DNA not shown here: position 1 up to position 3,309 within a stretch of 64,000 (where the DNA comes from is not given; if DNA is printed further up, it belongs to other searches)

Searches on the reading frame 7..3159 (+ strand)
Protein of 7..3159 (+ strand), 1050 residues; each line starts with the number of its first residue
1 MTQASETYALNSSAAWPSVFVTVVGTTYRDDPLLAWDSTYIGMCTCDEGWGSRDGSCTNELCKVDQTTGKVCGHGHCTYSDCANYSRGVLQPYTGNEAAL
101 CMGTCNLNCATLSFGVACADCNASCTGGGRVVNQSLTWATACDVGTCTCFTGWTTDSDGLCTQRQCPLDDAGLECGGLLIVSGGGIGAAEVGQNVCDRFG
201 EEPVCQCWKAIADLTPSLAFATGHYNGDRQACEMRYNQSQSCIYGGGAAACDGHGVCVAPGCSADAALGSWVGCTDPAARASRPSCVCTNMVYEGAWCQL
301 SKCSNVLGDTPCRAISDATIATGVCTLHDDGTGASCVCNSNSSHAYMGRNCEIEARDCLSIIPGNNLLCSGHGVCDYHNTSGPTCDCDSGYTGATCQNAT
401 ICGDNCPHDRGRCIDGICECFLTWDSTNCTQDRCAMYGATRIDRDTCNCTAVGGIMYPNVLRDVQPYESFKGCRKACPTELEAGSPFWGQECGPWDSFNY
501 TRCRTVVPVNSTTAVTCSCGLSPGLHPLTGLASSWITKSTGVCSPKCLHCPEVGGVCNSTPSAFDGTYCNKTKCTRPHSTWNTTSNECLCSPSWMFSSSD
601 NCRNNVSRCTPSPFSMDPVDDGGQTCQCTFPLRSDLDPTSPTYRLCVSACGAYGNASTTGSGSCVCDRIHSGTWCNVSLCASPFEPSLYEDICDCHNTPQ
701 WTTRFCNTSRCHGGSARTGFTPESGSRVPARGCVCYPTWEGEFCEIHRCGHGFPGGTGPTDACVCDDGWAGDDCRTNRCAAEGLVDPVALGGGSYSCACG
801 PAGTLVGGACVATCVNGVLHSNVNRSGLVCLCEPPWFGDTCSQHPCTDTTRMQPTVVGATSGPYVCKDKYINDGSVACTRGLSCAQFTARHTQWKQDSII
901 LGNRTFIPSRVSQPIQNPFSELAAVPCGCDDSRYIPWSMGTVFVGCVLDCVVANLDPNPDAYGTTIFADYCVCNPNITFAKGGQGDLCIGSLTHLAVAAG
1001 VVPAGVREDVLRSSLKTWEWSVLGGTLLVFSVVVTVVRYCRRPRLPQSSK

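Call 7: search_protein_families(library=pfam, proteins=[window:7-3159:+], max_evalue=0.01)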
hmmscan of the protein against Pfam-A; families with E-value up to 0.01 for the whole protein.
window:7-3159:+ (1050 aa): 4 families
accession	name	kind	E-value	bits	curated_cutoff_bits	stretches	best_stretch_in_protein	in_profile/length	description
PF25024.1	EGF_TEN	-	4.3e-07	30.2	65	1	731-870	77-214/234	Teneurin EGF domain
PF23106.1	EGF_Teneurin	-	1.4e-05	25.5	24.3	1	368-399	4-30/30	Teneurin-like EGF domain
PF07974.19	EGF_2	-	3.6e-05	24.5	22.1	1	365-396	4-32/32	EGF-like domain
PF00008.33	EGF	-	0.0059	17.3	21.5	1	365-394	4-31/32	EGF-like domain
